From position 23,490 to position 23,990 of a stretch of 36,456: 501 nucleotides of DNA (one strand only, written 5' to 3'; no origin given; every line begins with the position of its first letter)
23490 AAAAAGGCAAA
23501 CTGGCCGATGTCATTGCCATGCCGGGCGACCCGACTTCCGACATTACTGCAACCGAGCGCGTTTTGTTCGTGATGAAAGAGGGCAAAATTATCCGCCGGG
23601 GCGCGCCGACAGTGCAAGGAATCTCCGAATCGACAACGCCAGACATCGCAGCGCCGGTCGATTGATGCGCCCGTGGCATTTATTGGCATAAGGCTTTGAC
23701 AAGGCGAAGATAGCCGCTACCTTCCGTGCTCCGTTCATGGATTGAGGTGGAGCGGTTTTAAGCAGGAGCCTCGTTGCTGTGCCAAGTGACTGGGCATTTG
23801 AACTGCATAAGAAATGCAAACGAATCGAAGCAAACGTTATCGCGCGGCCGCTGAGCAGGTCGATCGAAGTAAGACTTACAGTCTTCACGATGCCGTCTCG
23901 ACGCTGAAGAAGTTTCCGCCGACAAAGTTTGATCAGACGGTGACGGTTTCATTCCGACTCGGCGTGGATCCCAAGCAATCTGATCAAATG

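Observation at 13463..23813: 10.35-kb accessory block splits the normally contiguous rplK-rplA pair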

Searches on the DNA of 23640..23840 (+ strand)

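Call 18: search_rna_families(source=window, start=23640, end=23840, threshold=evalue, max_evalue=10, show_alignments=4)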
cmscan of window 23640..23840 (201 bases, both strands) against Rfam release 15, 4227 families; matches with E-value up to 10: 1.
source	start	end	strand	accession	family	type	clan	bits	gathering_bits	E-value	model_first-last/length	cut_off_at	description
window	23783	23814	+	RF01826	SAM_V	Cis-reg; riboswitch;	-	13.4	41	9.7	1-66/66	no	SAM-V (S-adenosyl methionine) riboswitch aptamer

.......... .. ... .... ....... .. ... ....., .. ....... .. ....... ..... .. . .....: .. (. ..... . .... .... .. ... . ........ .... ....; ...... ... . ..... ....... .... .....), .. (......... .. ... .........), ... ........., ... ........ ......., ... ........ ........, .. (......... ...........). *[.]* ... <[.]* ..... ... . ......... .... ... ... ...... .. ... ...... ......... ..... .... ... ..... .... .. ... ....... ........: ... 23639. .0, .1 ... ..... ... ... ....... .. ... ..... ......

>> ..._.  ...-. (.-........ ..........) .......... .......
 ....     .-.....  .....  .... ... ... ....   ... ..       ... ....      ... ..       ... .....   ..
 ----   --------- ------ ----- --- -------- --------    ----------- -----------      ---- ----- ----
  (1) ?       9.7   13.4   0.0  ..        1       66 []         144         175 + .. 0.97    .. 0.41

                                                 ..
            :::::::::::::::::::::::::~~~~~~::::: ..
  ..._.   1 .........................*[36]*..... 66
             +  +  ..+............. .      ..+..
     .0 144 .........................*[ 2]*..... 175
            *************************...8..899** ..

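Call 33: build_rna_model(alignment_id=A1, structure=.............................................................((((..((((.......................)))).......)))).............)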
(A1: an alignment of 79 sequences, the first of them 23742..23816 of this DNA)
Model R1 built from alignment A1 (79 sequences, 122 columns); structure: as given.
model positions 71; base pairs 8; branch points 0; effective number of sequences 79; information 0.776 bits per position. Calibrated on 0.2 Mb of random sequence (short: E-values are rough).
structure used (alignment columns):
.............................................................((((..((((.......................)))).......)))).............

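Call 37: search_with_rna_model(model_id=R1, source=window, filters=off, max_evalue=10, show_alignments=2)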
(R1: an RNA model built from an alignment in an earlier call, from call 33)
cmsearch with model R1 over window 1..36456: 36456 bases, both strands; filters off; matches with E-value up to 10: 23.
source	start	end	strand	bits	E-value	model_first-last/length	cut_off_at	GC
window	23728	23816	+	46.9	1.5e-12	1-71/71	no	0.51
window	29637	29692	+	9.4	0.74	1-71/71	no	0.34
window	15786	15820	+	9.2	0.84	1-71/71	no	0.6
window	36195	36250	+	8.9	1.1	1-71/71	no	0.54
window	5756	5809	+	8.8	1.1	1-71/71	no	0.44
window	10337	10388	+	8.7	1.2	1-71/71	no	0.56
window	6383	6427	-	7.7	2.4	1-71/71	no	0.6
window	21417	21483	+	7.4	3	1-71/71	no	0.48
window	5393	5451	+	7.3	3.3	1-71/71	no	0.56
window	30832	30876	-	7.3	3.3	1-71/71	no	0.53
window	2928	2945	+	7.1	3.7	30-67/71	no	0.44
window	7482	7519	+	7.1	3.8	1-71/71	no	0.58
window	28090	28138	+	6.9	4.3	1-71/71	no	0.53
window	17891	17950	-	6.8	4.6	1-71/71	no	0.48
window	3729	3802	+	6.6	5.3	1-71/71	no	0.5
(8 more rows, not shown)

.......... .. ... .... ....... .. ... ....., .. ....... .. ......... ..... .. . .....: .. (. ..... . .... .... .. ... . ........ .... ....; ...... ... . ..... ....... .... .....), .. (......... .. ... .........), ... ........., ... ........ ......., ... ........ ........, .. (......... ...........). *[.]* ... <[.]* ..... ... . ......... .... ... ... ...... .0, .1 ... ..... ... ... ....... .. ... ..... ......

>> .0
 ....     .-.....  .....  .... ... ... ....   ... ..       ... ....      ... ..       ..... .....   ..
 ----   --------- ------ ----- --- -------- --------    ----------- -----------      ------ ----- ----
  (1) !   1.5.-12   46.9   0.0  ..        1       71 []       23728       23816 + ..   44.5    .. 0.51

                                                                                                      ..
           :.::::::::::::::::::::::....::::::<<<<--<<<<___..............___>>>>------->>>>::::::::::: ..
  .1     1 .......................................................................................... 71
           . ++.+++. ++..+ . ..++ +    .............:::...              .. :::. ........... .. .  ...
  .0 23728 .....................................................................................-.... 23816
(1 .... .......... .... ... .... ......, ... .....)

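Call 38: search_with_rna_model(model_id=R1, sources=[L001, L002, L003, L004, L005, L006, L007, L008, L009, L010, L011, L012, L013, L014, L015, L016, L017, L018, L019, L020, L021, L022, L023, L024, L025, L026, L027, L028, L029, L030, L031, L032, L033, L034, L035, L036, L037, L038, L039, L040, L041, L042, L043, L044, L045, L046, L047, L048, L049, L050, L051, L052, L053, L054, L055, L056, L057, L058, L059, L060, L061, L062, L063, L064, L065, L066, L067, L068, L069, L070, L071, L072, L073, L074, L075, L076, L077, L078, L079, L080], max_evalue=1)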
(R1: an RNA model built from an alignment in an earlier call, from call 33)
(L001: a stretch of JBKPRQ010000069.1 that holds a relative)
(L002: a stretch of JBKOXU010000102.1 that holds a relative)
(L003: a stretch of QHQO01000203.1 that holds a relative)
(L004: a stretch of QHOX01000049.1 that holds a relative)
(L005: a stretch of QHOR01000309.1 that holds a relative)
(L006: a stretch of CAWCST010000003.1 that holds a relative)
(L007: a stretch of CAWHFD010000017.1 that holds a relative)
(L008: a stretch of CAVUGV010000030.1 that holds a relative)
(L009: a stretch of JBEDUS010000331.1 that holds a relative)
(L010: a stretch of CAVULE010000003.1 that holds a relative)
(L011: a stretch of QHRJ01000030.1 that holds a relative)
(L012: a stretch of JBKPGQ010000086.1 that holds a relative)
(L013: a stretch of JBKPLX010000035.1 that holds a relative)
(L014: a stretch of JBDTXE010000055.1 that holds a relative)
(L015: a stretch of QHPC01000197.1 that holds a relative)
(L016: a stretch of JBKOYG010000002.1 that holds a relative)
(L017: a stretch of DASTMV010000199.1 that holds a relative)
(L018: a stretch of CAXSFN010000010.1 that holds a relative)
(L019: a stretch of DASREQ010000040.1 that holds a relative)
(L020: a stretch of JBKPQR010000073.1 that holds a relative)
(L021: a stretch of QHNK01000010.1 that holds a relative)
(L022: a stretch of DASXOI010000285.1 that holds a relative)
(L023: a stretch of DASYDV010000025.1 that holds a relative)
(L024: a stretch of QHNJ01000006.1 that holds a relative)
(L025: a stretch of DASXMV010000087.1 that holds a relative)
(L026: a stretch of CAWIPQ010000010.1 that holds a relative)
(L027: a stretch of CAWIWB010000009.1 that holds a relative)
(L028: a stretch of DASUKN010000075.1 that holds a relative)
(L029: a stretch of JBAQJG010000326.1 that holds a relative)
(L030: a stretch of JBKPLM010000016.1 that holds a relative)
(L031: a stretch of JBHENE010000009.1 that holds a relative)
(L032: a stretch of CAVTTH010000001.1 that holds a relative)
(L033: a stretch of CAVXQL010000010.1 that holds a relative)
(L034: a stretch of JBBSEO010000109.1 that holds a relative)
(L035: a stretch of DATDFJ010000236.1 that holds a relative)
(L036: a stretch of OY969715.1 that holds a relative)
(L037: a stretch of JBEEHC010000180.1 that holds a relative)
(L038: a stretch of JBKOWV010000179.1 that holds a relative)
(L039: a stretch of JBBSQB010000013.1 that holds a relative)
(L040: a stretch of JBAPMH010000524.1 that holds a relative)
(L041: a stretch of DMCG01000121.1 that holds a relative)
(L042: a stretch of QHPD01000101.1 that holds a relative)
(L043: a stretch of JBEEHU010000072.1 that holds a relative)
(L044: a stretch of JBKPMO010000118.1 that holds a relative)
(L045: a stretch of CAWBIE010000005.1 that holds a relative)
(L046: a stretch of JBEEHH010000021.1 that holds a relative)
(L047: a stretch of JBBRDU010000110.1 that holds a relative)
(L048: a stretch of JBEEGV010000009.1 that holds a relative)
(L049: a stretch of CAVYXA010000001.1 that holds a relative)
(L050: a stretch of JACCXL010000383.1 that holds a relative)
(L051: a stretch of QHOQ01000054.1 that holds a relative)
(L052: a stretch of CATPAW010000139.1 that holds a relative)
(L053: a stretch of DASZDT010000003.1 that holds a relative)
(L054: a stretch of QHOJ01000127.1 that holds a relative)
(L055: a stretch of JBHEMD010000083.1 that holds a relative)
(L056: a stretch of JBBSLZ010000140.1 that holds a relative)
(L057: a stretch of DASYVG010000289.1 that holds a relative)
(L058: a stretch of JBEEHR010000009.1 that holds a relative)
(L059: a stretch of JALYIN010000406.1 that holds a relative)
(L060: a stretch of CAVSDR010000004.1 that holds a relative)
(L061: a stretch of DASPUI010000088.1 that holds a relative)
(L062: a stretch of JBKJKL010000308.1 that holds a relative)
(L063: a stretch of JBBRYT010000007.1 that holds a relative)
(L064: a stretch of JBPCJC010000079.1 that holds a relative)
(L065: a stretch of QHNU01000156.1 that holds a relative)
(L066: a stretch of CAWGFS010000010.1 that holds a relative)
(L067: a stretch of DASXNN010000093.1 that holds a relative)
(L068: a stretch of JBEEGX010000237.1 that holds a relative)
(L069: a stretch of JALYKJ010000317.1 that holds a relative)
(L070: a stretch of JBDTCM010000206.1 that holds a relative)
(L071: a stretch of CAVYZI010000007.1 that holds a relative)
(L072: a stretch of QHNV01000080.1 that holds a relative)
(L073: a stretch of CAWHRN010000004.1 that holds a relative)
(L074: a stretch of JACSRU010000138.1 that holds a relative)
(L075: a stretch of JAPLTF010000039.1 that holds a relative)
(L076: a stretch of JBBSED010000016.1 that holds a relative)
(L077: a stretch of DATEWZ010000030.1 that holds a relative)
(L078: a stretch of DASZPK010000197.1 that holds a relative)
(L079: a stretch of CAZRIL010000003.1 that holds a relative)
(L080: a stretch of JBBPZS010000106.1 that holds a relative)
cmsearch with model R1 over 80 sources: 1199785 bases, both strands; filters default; matches with E-value up to 1: 82.
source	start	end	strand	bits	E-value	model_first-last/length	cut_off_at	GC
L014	2442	2511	+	60.1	4e-15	1-71/71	no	0.57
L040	9052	9128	+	59.8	4.9e-15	1-71/71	no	0.65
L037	1105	1174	+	59.7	5.3e-15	1-71/71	no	0.6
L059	9925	10003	+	58.7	1.1e-14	1-71/71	no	0.68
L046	9932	10003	+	58.6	1.2e-14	1-71/71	no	0.68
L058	9927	10003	+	58.2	1.6e-14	1-71/71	no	0.68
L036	9930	10003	+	57.4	2.7e-14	1-71/71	no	0.65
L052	6602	6691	+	57.3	3e-14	1-71/71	no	0.57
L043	9924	10003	+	56.3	6.1e-14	1-71/71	no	0.62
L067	9916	10003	+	55.5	1.1e-13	1-71/71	no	0.55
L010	9934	10003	+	53.9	3.4e-13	1-71/71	no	0.49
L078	9927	10003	+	53.6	4.4e-13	1-71/71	no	0.43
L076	9933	10003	+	53.3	5.5e-13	1-71/71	no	0.61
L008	9925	10003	+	53.2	5.6e-13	1-71/71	no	0.57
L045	9933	10003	+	53.2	5.8e-13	1-71/71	no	0.54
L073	9934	10003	+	53.1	6.1e-13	1-71/71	no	0.61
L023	3543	3626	+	52.9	7.1e-13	1-71/71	no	0.52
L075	5985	6057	+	52.9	7.2e-13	1-71/71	no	0.56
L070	1611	1681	+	52.7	8e-13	1-71/71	no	0.51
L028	1390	1470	+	52.7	8.2e-13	1-71/71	no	0.53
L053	9931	10003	+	52.5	9.1e-13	1-71/71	no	0.66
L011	9930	10003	+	52.5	9.7e-13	1-71/71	no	0.5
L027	9922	10003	+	52.1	1.3e-12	1-71/71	no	0.5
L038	9933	10003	+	51.7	1.6e-12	1-71/71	no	0.46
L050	2694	2758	+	51.6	1.8e-12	1-71/71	no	0.54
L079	9929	10003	+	51.5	2e-12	1-71/71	no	0.59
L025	9915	10003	+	51.5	2e-12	1-71/71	no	0.55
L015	1298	1386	+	51.4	2.1e-12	1-71/71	no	0.58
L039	9920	10003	+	51.3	2.3e-12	1-71/71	no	0.56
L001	6604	6691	+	51.2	2.4e-12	1-71/71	no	0.59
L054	3175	3262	+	50.9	2.9e-12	1-71/71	no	0.49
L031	4352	4422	+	50.9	2.9e-12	1-71/71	no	0.59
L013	9915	10003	+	50.7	3.5e-12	1-71/71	no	0.57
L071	9926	10003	+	50.7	3.5e-12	1-71/71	no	0.46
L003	5900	5989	+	50.6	3.5e-12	1-71/71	no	0.59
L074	8156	8229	+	50.6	3.7e-12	1-71/71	no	0.61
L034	3445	3515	+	50.5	4e-12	1-71/71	no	0.58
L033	9929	10003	+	50.3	4.4e-12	1-71/71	no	0.47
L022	1890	1971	+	50.3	4.6e-12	1-71/71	no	0.48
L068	9919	10003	+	49.8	6.4e-12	1-71/71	no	0.55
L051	9721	9794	+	49.6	7.6e-12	1-71/71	no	0.61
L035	9933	10003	+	49.3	9.6e-12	1-71/71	no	0.55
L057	2429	2499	+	49.1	1.1e-11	1-71/71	no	0.55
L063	9935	10003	+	48.9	1.3e-11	1-71/71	no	0.55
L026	9920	10003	+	48.8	1.4e-11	1-71/71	no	0.48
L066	471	537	+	48.2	2e-11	1-71/71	no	0.6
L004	6571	6652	+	48.1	2.2e-11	1-71/71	no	0.54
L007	9922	10003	+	47.9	2.5e-11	1-71/71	no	0.51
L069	1319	1398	+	47.2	4.3e-11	1-71/71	no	0.51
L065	4830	4903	+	47.1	4.4e-11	1-71/71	no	0.54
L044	4914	4983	+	47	4.7e-11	1-71/71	no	0.54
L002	2371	2442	+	46.8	5.7e-11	1-71/71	no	0.51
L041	2931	3088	+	46.2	8.6e-11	1-71/71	no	0.53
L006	9927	10003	+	46.2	8.8e-11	1-71/71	no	0.52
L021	4296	4384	+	46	1e-10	1-71/71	no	0.51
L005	3203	3287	+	46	1e-10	1-71/71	no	0.55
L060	9933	10003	+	45.2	1.8e-10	1-71/71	no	0.58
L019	9914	10003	+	44.8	2.4e-10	1-71/71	no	0.56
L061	4424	4493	+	44.1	3.9e-10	1-71/71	no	0.51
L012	3864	3953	+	44.1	3.9e-10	1-71/71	no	0.56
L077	9936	10003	+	44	4.1e-10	1-71/71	no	0.49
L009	5018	5106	+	44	4.1e-10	1-71/71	no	0.57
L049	9935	10003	+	44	4.1e-10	1-71/71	no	0.54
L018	9936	10003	+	43.9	4.5e-10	1-71/71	no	0.56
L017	2722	2804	+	43.2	7.5e-10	1-71/71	no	0.54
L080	9933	10003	+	42.5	1.2e-09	1-71/71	no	0.58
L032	9925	10003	+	42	1.7e-09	1-71/71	no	0.49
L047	8418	8484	+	41.8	2e-09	1-71/71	no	0.52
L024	9916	10003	+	41.2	3.1e-09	1-71/71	no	0.56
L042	9916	10003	+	40.9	3.8e-09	1-71/71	no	0.56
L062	2089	2159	+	39.4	1.1e-08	1-71/71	no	0.61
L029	4799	4889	+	38.4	2.2e-08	1-71/71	no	0.54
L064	9909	10003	+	37.4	4.8e-08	1-71/71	no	0.58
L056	6686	6767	+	37.3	5e-08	1-71/71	no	0.57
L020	6384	6455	+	35.4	2e-07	1-71/71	no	0.64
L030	9915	10003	+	34.8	3e-07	1-71/71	no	0.55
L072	9918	10003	+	34.2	4.5e-07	1-71/71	no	0.51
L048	9937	10003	+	31.6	3e-06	1-71/71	no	0.54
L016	2569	2711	+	26.8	9.3e-05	1-71/71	no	0.5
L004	9223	9289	-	20.3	0.0094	1-71/71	no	0.54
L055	81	155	+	19.5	0.017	1-71/71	no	0.51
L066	3143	3209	-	16.2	0.19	1-71/71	no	0.57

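Call 70: search_with_rna_model(model_id=R1, source=L094, filters=off, max_evalue=10, show_alignments=4)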
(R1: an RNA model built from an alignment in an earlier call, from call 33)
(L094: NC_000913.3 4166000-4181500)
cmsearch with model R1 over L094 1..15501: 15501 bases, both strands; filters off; matches with E-value up to 10: 14.
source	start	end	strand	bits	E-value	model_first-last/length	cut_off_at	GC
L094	12795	12843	-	7.3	1.4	1-71/71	no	0.53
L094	116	152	+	7.3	1.4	1-71/71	no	0.57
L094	8379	8421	-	7.2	1.5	1-71/71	no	0.49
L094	10181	10220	+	7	1.7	1-71/71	no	0.55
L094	12747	12855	+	6.5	2.4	1-71/71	no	0.56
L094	9286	9334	+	6.3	2.9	1-71/71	no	0.33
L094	1713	1772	-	5.8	4.2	1-71/71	no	0.55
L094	12036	12079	+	5.6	4.6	1-71/71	no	0.48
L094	9885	9949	-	5.3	5.9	1-71/71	no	0.46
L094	6274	6321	-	5.1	6.6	1-71/71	no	0.46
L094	12507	12555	+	5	7.3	1-71/71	no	0.61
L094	8106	8153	-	4.9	7.6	1-71/71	no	0.48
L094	3717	3772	-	4.9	7.8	1-71/71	no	0.5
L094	632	680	+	4.7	9.1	1-71/71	no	0.29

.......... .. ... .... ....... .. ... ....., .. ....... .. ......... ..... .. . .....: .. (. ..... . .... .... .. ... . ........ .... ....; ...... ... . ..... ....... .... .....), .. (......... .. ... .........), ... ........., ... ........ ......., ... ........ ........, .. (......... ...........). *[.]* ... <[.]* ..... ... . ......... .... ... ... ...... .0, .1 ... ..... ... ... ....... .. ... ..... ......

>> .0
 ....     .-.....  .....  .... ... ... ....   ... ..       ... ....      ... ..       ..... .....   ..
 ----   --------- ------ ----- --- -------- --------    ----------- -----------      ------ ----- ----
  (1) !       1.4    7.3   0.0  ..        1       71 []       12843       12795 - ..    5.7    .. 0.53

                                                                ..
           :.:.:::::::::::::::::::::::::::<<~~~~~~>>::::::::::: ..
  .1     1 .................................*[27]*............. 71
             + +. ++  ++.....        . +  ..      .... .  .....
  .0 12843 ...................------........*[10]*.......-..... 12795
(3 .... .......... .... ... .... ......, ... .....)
